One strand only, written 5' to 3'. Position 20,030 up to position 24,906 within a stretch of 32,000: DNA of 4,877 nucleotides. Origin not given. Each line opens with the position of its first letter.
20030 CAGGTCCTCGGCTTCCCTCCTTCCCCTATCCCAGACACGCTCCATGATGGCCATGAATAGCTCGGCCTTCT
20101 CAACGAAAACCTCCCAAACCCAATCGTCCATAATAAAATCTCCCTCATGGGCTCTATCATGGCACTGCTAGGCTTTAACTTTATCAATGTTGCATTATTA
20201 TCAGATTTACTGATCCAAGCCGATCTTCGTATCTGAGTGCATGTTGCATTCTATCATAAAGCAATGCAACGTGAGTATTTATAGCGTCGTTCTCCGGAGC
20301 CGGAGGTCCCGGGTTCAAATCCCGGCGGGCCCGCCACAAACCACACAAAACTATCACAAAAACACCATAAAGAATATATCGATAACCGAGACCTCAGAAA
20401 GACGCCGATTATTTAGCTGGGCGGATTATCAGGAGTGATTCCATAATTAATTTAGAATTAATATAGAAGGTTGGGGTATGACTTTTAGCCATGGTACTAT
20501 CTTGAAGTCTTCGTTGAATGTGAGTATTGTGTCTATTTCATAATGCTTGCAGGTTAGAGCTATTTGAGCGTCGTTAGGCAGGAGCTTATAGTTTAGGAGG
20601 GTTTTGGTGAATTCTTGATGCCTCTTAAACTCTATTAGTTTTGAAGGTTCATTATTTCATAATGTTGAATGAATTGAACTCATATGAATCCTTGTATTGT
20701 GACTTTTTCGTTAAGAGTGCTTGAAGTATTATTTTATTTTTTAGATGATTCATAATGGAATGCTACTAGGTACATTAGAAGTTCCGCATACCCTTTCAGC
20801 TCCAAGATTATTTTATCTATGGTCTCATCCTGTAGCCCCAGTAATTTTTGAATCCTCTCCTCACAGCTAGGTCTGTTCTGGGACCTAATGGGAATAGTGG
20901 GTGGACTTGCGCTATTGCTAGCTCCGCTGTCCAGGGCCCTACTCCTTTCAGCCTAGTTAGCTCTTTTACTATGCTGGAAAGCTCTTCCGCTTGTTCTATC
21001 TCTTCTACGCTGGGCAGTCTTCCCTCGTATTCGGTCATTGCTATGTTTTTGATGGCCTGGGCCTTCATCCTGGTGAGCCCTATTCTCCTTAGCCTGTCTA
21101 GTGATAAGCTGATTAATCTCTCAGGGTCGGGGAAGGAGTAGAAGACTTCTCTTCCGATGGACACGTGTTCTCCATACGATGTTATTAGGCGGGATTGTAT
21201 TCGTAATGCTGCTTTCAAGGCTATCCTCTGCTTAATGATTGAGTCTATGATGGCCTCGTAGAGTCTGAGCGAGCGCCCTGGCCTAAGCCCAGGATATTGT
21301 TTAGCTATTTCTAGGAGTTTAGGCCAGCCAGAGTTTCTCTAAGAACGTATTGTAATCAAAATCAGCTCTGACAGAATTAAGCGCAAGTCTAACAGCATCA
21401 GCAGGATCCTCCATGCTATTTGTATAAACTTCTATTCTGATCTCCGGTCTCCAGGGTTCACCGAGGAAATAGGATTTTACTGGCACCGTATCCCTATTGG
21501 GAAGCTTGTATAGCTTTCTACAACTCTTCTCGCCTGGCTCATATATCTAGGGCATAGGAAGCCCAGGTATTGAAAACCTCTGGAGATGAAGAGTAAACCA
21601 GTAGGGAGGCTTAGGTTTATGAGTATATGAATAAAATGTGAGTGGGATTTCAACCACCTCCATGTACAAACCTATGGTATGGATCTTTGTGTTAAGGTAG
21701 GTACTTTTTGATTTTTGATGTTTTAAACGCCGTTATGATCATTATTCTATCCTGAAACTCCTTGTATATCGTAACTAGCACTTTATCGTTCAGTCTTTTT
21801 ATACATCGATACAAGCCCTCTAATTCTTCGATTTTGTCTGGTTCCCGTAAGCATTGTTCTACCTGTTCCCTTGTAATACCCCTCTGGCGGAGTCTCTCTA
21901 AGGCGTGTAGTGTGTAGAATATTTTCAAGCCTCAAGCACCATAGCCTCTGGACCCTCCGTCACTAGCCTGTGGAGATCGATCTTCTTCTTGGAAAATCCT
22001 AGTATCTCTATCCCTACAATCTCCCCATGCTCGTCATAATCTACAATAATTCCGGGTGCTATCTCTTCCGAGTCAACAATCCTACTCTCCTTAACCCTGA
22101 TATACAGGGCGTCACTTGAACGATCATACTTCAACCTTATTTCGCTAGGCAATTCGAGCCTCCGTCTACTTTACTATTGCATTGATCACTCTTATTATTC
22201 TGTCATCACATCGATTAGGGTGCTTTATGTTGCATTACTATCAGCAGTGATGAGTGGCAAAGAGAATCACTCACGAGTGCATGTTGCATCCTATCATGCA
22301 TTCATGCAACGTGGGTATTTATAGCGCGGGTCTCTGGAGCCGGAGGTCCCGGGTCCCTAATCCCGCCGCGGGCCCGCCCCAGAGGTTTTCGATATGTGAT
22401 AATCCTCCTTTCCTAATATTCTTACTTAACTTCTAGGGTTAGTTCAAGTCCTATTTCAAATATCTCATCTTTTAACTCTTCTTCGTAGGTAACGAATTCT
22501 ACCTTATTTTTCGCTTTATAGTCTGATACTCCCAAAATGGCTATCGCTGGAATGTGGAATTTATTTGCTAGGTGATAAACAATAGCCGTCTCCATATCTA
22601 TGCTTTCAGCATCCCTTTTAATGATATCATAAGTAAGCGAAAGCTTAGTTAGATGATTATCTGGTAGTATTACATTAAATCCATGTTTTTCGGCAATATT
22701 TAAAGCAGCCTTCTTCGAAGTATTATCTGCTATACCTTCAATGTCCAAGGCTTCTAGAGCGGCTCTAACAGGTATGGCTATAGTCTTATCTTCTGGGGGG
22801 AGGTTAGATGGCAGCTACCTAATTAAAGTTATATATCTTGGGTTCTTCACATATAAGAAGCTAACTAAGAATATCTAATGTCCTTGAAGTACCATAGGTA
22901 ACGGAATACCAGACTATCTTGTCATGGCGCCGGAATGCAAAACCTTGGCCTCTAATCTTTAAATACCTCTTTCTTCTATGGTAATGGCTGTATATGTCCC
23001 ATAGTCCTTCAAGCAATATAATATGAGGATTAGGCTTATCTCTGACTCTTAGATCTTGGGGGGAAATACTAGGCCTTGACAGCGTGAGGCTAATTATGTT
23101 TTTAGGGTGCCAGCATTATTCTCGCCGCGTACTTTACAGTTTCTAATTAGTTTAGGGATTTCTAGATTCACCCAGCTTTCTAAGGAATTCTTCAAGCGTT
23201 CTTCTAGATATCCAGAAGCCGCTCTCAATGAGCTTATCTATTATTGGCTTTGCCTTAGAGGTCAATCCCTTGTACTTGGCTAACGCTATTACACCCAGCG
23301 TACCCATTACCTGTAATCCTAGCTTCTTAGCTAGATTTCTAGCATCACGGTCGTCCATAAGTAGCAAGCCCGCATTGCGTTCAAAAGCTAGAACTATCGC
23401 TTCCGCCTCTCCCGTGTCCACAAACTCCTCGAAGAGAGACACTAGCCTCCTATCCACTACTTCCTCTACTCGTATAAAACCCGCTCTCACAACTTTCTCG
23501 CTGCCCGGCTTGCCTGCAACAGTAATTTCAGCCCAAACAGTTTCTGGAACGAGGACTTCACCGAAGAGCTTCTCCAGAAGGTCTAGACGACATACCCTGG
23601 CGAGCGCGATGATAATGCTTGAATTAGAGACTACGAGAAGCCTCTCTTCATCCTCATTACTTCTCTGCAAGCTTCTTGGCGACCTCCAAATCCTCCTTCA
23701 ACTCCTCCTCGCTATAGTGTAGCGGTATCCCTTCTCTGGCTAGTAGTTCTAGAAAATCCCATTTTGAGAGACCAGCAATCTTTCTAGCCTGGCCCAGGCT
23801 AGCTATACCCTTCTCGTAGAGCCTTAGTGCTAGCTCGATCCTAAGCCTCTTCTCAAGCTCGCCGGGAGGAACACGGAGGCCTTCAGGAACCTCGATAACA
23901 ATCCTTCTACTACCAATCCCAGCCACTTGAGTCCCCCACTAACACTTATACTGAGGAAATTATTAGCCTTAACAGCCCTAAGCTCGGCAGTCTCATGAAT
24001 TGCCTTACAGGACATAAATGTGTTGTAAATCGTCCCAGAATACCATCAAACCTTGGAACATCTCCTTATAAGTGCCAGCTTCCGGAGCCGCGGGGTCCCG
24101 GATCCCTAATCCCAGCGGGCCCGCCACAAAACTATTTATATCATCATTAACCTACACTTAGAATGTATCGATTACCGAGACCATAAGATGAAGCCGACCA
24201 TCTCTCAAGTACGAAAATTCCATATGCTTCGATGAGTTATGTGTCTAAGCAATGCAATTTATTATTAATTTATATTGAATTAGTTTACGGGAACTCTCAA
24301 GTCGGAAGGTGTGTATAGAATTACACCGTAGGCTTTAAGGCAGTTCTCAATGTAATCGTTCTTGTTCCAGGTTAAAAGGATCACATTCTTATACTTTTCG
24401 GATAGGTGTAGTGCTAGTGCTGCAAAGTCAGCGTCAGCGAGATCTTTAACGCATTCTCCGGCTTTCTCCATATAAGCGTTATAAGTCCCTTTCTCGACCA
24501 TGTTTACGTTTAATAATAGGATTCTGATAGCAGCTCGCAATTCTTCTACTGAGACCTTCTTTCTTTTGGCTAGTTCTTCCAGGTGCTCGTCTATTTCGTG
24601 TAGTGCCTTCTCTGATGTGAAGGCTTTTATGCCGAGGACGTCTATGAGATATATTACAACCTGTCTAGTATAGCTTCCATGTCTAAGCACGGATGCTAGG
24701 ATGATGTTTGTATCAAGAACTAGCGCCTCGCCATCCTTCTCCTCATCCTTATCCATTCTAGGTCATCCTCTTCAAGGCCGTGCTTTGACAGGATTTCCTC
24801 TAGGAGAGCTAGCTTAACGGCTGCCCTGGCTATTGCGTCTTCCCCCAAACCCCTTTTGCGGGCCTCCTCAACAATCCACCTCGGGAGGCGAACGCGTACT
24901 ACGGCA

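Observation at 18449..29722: Seven-fold tandem array of tRNA-Arg(CCG) 3'-half att-like sites dividing about 11 kb into integrase-less cassettes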

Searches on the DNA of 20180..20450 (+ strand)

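Call 15: search_dna_similar(query=window:20180-20450:+, collection=phages, mode=distant, max_evalue=0.01)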
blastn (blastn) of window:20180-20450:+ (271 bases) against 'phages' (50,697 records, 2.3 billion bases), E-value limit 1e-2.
Records with a match: 32; places in all: 32; records where one place covers at least 80% of the query: 0.
Best place of each record, by identity: 95-99% 5; 90-95% 15; 80-90% 11; 60-80% 1.
By first word of the organism name: Sulfolobus 23; Mycobacterium 3; Betafusellovirus 2; Deltalipothrixvirus 2; Aeropyrum 2.
By host as written in the record: Sulfolobus islandicus 10; - 5; Sulfolobus sp. E5-1 3; Mycobacterium smegmatis mc2155 2; Acidianus brierleyi DSM1651 2; Aeropyrum pernix K1 2; Sulfolobus sp. G4T-1 2; Mycobacterium smegmatis mc2 155 1; and 5 more.
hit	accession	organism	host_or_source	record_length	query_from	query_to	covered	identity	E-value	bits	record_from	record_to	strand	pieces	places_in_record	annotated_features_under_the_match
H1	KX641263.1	Mycobacterium phage Kalpine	Mycobacterium smegmatis mc2 155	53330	101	155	20%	78.2%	6e-3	46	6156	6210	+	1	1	9: tRNA-Trp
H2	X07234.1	Sulfolobus spindle-shaped virus 1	-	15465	113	155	16%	97.7%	4e-11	74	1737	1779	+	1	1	ORF D-335 | integration site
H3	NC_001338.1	Sulfolobus spindle-shaped virus 1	-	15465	113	155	16%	97.7%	4e-11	74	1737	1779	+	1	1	int: integrase | int: integration site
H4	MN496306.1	Sulfolobus spindle-shaped virus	Sulfolobus sp. E5-1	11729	113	155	16%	95.3%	5e-10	70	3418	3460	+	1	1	integrase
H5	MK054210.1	Sulfolobus spindle-shaped virus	Sulfolobus islandicus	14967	113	154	15%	95.2%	2e-9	68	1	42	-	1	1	hypothetical protein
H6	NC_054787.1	Mycobacterium phage Steamy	Mycobacterium smegmatis mc2155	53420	109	155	17%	83.0%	5e-4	50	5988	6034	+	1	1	9: tRNA-Trp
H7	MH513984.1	Mycobacterium phage Steamy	Mycobacterium smegmatis mc2155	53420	109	155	17%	83.0%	5e-4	50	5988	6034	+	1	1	9: tRNA-Trp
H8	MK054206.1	Sulfolobus spindle-shaped virus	Mutnovsky Volcano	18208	113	154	15%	92.9%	8e-8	64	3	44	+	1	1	hypothetical protein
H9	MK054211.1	Sulfolobus spindle-shaped virus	Sulfolobus islandicus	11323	113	154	15%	92.9%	8e-8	64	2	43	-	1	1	hypothetical protein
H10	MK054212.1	Sulfolobus spindle-shaped virus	Sulfolobus islandicus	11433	113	154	15%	92.9%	8e-8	64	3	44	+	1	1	hypothetical protein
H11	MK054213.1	Sulfolobus spindle-shaped virus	Sulfolobus islandicus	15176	113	154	15%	92.9%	8e-8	64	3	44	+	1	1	hypothetical protein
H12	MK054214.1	Sulfolobus spindle-shaped virus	Sulfolobus islandicus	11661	113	154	15%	92.9%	8e-8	64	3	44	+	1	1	hypothetical protein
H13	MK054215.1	Sulfolobus spindle-shaped virus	Sulfolobus islandicus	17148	113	154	15%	92.9%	8e-8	64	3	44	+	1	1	hypothetical protein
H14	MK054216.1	Sulfolobus spindle-shaped virus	Sulfolobus islandicus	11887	113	154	15%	92.9%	8e-8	64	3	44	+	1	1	hypothetical protein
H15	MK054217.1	Sulfolobus spindle-shaped virus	Sulfolobus islandicus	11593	113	154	15%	92.9%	8e-8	64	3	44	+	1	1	hypothetical protein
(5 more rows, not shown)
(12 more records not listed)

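Call 16: search_dna_similar(query=window:20180-20450:+, collection=plasmids, mode=distant, max_evalue=0.01)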
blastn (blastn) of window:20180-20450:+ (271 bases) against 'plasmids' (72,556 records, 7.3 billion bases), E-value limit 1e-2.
Records with a match: 8; places in all: 9; records where one place covers at least 80% of the query: 0.
Best place of each record, by identity: 90-95% 4; 80-90% 3; 60-80% 1.
By first word of the organism name: Saccharolobus 2; Pasteurella 1; Miltoncostaea 1; Acidianus 1; Thermococcus 1; Deinococcus 1; Sulfolobus 1.
By predicted mobility (MOB-suite, as given by PLSDB): non-mobilizable 8.
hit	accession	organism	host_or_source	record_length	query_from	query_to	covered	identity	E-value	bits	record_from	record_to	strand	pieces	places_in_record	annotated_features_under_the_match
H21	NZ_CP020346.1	Pasteurella multocida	Oryctolagus cuniculus,lung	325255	101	157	21%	78.9%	2e-3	50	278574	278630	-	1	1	none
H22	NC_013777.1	Saccharolobus solfataricus P2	-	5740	107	154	18%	91.7%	2e-9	70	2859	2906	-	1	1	integrase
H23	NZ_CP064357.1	Miltoncostaea oceani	pure culture,marine sediment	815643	101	151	19%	80.4%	5e-3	48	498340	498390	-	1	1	none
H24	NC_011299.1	Acidianus hospitalis W1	-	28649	113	155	16%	86.0%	5e-4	52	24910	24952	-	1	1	none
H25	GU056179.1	Thermococcus sp. 26/2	-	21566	119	157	14%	92.3%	1e-5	58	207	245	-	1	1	t26-1p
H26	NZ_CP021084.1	Deinococcus ficus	Ficus religiosa L.,cell ...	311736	119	157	14%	90.0%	5e-4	52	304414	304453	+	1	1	none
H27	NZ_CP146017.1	Sulfolobus tengchongensis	-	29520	118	153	13%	88.9%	5e-3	48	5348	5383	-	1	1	none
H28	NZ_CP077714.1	Saccharolobus shibatae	cell culture,thermal field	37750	117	147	11%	93.5%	5e-3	48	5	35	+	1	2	none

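Call 17: search_dna_similar(query=window:20180-20450:+, collection=phages, mode=distant, max_evalue=0.01, max_rows=40)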
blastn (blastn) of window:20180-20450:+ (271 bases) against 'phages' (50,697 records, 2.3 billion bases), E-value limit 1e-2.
Records with a match: 32; places in all: 32; records where one place covers at least 80% of the query: 0.
Best place of each record, by identity: 95-99% 5; 90-95% 15; 80-90% 11; 60-80% 1.
By first word of the organism name: Sulfolobus 23; Mycobacterium 3; Betafusellovirus 2; Deltalipothrixvirus 2; Aeropyrum 2.
By host as written in the record: Sulfolobus islandicus 10; - 5; Sulfolobus sp. E5-1 3; Mycobacterium smegmatis mc2155 2; Acidianus brierleyi DSM1651 2; Aeropyrum pernix K1 2; Sulfolobus sp. G4T-1 2; Mycobacterium smegmatis mc2 155 1; and 5 more.
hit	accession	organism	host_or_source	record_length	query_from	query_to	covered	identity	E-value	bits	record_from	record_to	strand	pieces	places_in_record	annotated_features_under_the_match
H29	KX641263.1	Mycobacterium phage Kalpine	Mycobacterium smegmatis mc2 155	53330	101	155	20%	78.2%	6e-3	46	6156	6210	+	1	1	9: tRNA-Trp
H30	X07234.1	Sulfolobus spindle-shaped virus 1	-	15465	113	155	16%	97.7%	4e-11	74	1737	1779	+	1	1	ORF D-335 | integration site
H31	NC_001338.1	Sulfolobus spindle-shaped virus 1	-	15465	113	155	16%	97.7%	4e-11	74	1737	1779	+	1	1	int: integrase | int: integration site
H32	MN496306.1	Sulfolobus spindle-shaped virus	Sulfolobus sp. E5-1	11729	113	155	16%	95.3%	5e-10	70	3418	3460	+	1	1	integrase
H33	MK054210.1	Sulfolobus spindle-shaped virus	Sulfolobus islandicus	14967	113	154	15%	95.2%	2e-9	68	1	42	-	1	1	hypothetical protein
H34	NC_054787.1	Mycobacterium phage Steamy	Mycobacterium smegmatis mc2155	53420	109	155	17%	83.0%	5e-4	50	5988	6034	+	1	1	9: tRNA-Trp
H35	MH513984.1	Mycobacterium phage Steamy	Mycobacterium smegmatis mc2155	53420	109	155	17%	83.0%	5e-4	50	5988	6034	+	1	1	9: tRNA-Trp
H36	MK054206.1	Sulfolobus spindle-shaped virus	Mutnovsky Volcano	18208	113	154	15%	92.9%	8e-8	64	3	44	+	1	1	hypothetical protein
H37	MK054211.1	Sulfolobus spindle-shaped virus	Sulfolobus islandicus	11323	113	154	15%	92.9%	8e-8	64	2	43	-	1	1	hypothetical protein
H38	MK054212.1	Sulfolobus spindle-shaped virus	Sulfolobus islandicus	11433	113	154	15%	92.9%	8e-8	64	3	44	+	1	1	hypothetical protein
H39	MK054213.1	Sulfolobus spindle-shaped virus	Sulfolobus islandicus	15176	113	154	15%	92.9%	8e-8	64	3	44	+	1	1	hypothetical protein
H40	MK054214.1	Sulfolobus spindle-shaped virus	Sulfolobus islandicus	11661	113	154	15%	92.9%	8e-8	64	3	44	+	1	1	hypothetical protein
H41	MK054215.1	Sulfolobus spindle-shaped virus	Sulfolobus islandicus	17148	113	154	15%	92.9%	8e-8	64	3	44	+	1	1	hypothetical protein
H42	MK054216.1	Sulfolobus spindle-shaped virus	Sulfolobus islandicus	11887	113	154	15%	92.9%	8e-8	64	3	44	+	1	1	hypothetical protein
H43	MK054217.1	Sulfolobus spindle-shaped virus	Sulfolobus islandicus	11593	113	154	15%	92.9%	8e-8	64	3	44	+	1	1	hypothetical protein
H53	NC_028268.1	Aeropyrum pernix spindle-shaped virus 1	Aeropyrum pernix K1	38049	122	157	13%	91.7%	1e-4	53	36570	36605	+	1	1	integrase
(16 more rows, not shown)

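Call 62: get_annotated_region(hit=H53, flank=1500)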
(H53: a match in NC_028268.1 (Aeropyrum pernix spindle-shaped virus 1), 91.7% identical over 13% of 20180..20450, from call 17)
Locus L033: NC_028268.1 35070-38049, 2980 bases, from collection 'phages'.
description: Aeropyrum pernix spindle-shaped virus 1 complete genome.
organism: Aeropyrum pernix spindle-shaped virus 1 (NCBI taxid 1032473)
taxonomy: Viruses
host: Aeropyrum pernix K1; source: -; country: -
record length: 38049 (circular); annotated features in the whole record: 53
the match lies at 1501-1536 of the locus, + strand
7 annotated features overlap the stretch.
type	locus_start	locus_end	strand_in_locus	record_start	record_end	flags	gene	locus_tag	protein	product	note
CDS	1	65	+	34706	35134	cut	-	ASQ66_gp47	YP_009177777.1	hypothetical protein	orf47-142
CDS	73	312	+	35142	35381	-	-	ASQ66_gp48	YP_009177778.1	CopG-like transcriptional repressor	orf48-79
CDS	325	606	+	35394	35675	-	-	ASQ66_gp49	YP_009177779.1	hypothetical protein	orf49-93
CDS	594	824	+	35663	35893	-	-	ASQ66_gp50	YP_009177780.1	hypothetical protein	orf50-96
CDS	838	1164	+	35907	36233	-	-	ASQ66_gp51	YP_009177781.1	hypothetical protein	orf51-108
CDS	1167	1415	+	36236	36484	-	-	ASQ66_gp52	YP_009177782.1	hypothetical protein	orf52-82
CDS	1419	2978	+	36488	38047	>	-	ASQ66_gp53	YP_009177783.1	integrase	orf53-521; putative SSV-type integrase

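Call 63: get_annotated_region(hit=H31, flank=1200)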
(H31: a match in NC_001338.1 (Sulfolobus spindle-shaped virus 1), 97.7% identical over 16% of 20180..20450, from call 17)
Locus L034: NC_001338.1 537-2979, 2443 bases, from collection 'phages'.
description: Sulfolobus virus 1 complete genome (provirus).
organism: Sulfolobus spindle-shaped virus 1 (NCBI taxid 244589)
taxonomy: Viruses; Fuselloviridae; Alphafusellovirus
host: -; source: -; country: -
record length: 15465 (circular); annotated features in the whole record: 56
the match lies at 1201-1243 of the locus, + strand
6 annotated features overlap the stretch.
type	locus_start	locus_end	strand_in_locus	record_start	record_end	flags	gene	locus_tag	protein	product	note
CDS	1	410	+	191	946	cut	-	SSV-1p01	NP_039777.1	DnaA-like replication initiation protein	-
CDS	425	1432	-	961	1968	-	int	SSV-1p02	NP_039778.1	integrase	-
misc_feature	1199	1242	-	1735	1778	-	int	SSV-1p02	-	-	integration site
CDS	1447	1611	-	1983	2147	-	-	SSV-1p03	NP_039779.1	ORF E-54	-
CDS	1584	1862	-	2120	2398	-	-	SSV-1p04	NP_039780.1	ORF F-92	-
CDS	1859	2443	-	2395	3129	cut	-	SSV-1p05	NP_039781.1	nuclease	-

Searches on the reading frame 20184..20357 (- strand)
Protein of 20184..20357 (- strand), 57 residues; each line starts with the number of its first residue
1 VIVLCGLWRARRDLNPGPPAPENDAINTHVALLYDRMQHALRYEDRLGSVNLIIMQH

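Call 126: search_protein_families(library=pfam, max_evalue=0.01, proteins=[window:20184-20357:-])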
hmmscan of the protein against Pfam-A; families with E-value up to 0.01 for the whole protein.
window:20184-20357:- (57 aa): 0 families

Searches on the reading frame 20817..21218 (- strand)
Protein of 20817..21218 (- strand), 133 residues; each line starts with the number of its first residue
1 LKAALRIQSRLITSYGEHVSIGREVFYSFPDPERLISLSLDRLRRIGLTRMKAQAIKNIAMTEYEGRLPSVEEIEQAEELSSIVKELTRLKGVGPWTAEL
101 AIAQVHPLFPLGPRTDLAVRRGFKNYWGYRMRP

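Call 7: search_protein_families(library=pfam, max_evalue=0.01, proteins=[window:20817-21218:-])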
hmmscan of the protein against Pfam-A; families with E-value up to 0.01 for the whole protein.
window:20817-21218:- (133 aa): 2 families
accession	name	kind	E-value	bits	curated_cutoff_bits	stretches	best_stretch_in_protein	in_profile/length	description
PF00730.31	HhH-GPD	-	1.7e-05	25.6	26.2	1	2-129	12-89/108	HhH-GPD superfamily base excision DNA repair protein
PF14520.12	HHH_5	-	0.00014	22.8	27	0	69-100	24-50/57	Helix-hairpin-helix domain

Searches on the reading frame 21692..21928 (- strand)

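Call 7: search_protein_families(library=pfam, max_evalue=0.01, proteins=[window:21692-21928:-])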
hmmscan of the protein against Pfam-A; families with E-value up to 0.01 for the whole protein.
window:21692-21928:- (78 aa): 1 family
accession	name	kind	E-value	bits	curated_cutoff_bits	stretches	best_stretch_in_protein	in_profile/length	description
PF14076.12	DUF4258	-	1.4e-12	48.1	25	1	5-68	1-70/71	Domain of unknown function (DUF4258)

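Call 101: search_protein_families(library=ncbifam, max_evalue=0.001, proteins=[window:21692-21928:-])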
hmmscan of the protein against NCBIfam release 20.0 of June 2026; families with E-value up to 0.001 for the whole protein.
window:21692-21928:- (78 aa): 0 families

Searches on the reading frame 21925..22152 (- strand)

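Call 7: search_protein_families(library=pfam, max_evalue=0.01, proteins=[window:21925-22152:-])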
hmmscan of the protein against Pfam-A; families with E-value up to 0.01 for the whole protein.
window:21925-22152:- (75 aa): 1 family
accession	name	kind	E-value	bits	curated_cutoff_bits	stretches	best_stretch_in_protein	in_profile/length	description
PF10049.14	DUF2283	-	1.9e-21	76.4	23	1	7-54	2-49/49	Protein of unknown function (DUF2283)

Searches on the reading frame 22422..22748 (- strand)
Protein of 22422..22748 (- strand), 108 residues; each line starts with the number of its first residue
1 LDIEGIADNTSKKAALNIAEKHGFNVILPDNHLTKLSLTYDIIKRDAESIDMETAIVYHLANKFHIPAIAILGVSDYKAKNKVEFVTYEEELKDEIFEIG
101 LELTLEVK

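Call 7: search_protein_families(library=pfam, max_evalue=0.01, proteins=[window:22422-22748:-])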
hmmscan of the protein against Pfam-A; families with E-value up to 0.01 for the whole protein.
window:22422-22748:- (108 aa): 1 family
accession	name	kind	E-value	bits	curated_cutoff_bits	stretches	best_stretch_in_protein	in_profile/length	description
PF01048.26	PNP_UDP_1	-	8.3e-08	32.3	25.1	1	47-88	169-210/233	Phosphorylase superfamily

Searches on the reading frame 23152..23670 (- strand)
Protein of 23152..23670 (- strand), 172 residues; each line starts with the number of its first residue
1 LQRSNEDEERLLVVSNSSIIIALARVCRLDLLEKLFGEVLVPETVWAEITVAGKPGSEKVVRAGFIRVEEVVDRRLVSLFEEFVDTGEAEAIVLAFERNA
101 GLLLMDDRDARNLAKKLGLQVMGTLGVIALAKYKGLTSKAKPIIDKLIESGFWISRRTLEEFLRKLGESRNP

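Call 7: search_protein_families(library=pfam, max_evalue=0.01, proteins=[window:23152-23670:-])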
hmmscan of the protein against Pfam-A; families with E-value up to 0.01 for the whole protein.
window:23152-23670:- (172 aa): 1 family
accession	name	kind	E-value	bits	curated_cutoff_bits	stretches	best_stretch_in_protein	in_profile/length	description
PF11848.13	DUF3368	-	5.7e-17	61.8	27.3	1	121-166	1-46/46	Domain of unknown function (DUF3368)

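Call 101: search_protein_families(library=ncbifam, max_evalue=0.001, proteins=[window:23152-23670:-])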
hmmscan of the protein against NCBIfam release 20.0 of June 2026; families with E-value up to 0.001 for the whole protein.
window:23152-23670:- (172 aa): 0 families

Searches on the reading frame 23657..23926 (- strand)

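Call 7: search_protein_families(library=pfam, max_evalue=0.01, proteins=[window:23657-23926:-])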
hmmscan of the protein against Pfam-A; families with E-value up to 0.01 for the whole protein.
window:23657-23926:- (89 aa): 1 family
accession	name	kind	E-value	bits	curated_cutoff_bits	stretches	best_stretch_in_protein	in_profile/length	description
PF03683.19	UPF0175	-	3.2e-26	91.2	27.9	1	12-81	4-74/75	Uncharacterised protein family (UPF0175)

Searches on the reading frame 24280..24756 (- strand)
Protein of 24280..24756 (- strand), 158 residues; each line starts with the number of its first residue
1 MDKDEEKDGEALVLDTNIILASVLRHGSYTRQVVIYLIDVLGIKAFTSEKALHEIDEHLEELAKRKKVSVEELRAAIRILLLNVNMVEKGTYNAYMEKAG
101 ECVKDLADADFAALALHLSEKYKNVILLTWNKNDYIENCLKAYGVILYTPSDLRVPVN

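Call 8: search_protein_families(library=pfam, max_evalue=0.01, proteins=[window:24280-24756:-])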
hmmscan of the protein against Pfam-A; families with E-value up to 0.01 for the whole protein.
window:24280-24756:- (158 aa): 4 families
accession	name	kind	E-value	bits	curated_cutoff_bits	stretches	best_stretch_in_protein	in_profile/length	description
PF10130.15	PIN_2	-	1.8e-14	54.5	22.4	1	13-118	1-104/133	PIN domain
PF13470.12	PIN_3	-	3.2e-07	31.6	27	1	12-118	2-104/115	PIN domain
PF01850.27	PIN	-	0.0024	18.9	23.6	1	13-120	2-105/120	PIN domain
PF16289.11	PIN_12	-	0.0026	18.6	32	1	12-81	1-67/172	PIN domain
